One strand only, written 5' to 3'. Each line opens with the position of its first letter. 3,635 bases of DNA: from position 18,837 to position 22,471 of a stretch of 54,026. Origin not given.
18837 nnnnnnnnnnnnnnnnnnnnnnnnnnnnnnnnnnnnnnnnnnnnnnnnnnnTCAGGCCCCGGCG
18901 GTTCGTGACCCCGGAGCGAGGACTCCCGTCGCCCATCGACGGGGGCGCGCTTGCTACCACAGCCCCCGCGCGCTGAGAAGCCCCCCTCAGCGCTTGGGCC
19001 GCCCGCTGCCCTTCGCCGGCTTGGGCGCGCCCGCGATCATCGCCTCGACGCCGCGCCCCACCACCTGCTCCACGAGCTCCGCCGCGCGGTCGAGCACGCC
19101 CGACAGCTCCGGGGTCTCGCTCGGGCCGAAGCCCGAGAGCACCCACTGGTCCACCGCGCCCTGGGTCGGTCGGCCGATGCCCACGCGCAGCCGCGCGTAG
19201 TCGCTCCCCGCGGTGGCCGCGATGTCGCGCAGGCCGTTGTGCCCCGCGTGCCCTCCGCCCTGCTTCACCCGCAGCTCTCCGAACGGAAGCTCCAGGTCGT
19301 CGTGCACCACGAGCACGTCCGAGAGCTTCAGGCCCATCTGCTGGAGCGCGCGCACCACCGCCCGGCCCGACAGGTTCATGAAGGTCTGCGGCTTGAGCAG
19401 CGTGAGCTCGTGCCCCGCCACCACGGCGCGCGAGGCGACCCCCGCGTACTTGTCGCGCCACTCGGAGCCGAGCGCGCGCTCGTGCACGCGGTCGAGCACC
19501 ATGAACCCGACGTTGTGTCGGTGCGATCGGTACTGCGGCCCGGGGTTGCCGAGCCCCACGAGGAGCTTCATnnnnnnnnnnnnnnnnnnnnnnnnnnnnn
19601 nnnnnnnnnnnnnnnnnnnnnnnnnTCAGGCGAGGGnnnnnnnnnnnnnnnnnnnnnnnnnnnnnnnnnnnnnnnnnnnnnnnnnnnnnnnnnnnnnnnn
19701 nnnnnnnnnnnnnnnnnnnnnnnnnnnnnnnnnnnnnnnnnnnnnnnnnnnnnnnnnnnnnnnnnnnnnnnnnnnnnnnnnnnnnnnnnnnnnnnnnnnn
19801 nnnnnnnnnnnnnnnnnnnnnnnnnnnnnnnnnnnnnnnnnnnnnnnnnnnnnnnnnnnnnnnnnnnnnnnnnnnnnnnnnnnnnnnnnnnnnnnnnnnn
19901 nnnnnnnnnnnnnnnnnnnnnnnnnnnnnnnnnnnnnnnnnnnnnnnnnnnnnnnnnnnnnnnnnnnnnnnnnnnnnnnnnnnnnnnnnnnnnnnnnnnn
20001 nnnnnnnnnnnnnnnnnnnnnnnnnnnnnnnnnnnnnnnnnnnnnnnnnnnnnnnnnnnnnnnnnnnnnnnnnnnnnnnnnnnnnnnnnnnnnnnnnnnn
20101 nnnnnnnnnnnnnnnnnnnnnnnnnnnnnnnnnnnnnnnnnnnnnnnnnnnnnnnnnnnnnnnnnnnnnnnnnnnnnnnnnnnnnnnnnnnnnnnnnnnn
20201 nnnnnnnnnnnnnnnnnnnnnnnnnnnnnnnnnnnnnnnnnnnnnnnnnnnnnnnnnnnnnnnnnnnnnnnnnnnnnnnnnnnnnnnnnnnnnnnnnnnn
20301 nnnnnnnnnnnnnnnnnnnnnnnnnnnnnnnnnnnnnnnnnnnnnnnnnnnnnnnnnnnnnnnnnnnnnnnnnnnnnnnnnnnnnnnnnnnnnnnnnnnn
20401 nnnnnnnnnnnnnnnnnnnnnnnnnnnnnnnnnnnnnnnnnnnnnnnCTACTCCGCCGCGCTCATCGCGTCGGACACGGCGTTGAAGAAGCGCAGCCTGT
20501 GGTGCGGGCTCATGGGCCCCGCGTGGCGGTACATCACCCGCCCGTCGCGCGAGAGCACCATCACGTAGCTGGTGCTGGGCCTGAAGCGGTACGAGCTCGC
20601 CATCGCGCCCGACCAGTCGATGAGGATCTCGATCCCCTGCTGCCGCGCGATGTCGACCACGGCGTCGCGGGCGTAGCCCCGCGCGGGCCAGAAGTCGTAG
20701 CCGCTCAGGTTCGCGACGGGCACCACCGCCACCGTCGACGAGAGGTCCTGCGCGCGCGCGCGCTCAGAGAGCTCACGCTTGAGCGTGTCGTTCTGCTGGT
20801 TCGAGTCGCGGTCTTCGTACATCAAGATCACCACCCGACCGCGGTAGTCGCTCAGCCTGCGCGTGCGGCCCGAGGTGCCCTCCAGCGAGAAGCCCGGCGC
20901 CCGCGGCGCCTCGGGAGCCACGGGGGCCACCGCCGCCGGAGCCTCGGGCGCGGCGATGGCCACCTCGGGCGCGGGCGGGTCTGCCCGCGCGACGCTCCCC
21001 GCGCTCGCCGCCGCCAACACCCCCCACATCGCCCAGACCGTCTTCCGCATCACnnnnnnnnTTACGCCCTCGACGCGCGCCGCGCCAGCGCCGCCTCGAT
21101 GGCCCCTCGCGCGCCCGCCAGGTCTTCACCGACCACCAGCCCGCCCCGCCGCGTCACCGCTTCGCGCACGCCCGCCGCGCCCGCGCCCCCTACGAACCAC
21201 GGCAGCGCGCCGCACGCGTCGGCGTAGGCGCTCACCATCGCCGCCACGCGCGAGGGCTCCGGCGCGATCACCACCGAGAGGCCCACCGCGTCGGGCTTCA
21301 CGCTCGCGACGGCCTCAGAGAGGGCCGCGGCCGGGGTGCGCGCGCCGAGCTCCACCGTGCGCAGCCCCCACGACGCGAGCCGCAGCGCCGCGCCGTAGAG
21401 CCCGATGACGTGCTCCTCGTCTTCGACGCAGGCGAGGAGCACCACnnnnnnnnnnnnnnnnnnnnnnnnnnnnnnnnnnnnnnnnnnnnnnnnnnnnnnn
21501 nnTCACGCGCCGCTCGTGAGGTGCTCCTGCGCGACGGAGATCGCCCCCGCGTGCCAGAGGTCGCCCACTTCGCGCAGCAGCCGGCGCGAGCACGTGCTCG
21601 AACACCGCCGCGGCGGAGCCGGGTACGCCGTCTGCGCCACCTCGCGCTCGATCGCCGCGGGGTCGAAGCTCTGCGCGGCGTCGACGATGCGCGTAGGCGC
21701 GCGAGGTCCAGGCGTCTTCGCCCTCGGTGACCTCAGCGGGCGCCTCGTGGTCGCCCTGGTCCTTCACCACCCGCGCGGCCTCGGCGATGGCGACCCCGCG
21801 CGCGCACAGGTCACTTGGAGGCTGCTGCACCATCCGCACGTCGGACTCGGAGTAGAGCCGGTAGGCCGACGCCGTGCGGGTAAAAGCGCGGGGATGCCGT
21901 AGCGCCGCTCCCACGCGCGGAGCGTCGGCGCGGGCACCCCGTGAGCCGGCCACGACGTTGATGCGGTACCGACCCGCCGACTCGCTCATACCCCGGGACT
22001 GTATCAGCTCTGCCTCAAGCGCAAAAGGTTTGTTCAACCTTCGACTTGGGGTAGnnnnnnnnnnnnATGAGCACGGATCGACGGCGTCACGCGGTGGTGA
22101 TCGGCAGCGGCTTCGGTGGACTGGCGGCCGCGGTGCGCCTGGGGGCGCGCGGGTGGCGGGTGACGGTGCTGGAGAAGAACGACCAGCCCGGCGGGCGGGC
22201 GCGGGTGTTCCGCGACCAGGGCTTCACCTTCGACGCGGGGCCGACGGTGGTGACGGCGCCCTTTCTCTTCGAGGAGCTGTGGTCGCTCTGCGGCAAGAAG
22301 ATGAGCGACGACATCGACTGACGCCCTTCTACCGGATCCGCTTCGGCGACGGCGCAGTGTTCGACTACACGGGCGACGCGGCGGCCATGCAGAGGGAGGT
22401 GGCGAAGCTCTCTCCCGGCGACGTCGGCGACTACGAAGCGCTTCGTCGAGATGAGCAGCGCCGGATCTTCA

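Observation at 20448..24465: Light/B12-regulated-type carotenoid locus (carH-like regulator divergent from crtI-crtB) that is heavily frameshifted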

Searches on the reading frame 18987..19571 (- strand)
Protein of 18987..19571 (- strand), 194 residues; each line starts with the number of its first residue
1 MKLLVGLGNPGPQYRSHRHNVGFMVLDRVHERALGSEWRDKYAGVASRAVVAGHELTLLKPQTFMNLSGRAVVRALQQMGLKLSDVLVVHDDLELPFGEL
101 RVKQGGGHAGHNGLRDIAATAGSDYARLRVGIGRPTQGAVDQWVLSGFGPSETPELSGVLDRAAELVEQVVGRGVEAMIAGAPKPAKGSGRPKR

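Call 19: find_encoding_contigs(protein=window:18987-19571:-, flank=10000, max_places=10)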
Protein window:18987-19571:- (194 aa): no gene with exactly this product is on record in the collection.

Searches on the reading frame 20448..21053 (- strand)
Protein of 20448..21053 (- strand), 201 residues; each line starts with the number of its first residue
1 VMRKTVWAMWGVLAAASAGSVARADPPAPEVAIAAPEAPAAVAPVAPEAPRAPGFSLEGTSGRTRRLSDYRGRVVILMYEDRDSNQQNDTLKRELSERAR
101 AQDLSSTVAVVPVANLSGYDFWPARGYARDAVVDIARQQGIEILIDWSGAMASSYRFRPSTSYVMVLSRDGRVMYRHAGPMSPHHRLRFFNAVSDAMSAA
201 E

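Call 14: find_encoding_contigs(protein=window:20448-21053:-, flank=6000, max_places=10)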
Protein window:20448-21053:- (201 aa): no gene with exactly this product is on record in the collection.

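Call 33: search_protein_families(library=ncbifam, proteins=[window:20448-21053:-], max_evalue=0.00001)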
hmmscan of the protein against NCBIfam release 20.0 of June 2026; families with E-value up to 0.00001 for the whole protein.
window:20448-21053:- (201 aa): 0 families

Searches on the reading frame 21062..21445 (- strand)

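Call 4: search_protein_families(library=pfam, proteins=[window:21062-21445:-], max_evalue=0.01)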
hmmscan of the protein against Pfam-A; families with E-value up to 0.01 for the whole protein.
window:21062-21445:- (127 aa): 1 family
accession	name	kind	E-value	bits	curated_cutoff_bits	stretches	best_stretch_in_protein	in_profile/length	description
PF02310.24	B12-binding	-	6.3e-07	29.7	32.1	1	2-107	3-112/121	B12 binding domain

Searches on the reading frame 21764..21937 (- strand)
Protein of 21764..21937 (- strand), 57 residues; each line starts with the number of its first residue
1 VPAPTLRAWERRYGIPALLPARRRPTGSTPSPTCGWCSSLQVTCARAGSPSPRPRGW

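Call 4: search_protein_families(library=pfam, proteins=[window:21764-21937:-], max_evalue=0.01)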
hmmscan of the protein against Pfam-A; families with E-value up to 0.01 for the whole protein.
window:21764-21937:- (57 aa): 1 family
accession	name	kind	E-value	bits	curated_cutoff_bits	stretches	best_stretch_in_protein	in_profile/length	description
PF01437.31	PSI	-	0.009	16.8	23.1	0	28-55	14-42/52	Plexin repeat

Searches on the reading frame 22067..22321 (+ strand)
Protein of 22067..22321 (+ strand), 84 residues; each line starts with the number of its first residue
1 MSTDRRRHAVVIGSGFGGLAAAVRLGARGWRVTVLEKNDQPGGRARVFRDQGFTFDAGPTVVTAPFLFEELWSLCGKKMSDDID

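Call 4: search_protein_families(library=pfam, proteins=[window:22067-22321:+], max_evalue=0.01)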
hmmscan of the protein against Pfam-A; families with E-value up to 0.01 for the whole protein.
window:22067-22321:+ (84 aa): 12 families
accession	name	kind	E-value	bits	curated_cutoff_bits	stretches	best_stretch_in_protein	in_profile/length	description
PF13450.12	NAD_binding_8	-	4.5e-16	59.3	21.9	1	11-75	1-65/68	NAD(P)-binding Rossmann-like domain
PF01593.30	Amino_oxidase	-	1.5e-14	54.6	19.8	1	17-77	2-60/443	Flavin containing amine oxidoreductase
PF01266.30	DAO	-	1.8e-08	34.8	27.9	1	9-43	2-36/353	FAD dependent oxidoreductase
PF00890.30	FAD_binding_2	-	4.4e-07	29.9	20.4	1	9-43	2-36/414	FAD binding domain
PF07992.20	Pyr_redox_2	-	2.2e-05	24.5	26.1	1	9-43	3-38/291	Pyridine nucleotide-disulphide oxidoreductase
PF12831.13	FAD_oxidored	-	3.8e-05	23.6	27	1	10-44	3-37/416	FAD dependent oxidoreductase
PF03486.20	HI0933_like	-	7.6e-05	22.7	50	1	8-43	2-37/244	HI0933-like protein Rossmann domain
PF00070.33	Pyr_redox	-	0.00034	21.5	22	1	8-42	1-35/82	Pyridine nucleotide-disulphide oxidoreductase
PF06100.17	MCRA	-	0.00051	19.5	23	1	7-74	2-72/495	MCRA family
PF01494.25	FAD_binding_3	-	0.0011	18.8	22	1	9-45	4-42/349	FAD binding domain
PF01946.23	Thi4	-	0.0021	17.8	26.2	1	9-45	20-57/235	Thi4 family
PF13454.12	NAD_binding_9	-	0.0047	17.4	21.8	1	10-50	1-43/155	FAD-NAD(P)-binding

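Call 18: find_encoding_contigs(protein=window:22067-22321:+, flank=10000, max_places=10)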
Protein window:22067-22321:+ (84 aa): no gene with exactly this product is on record in the collection.
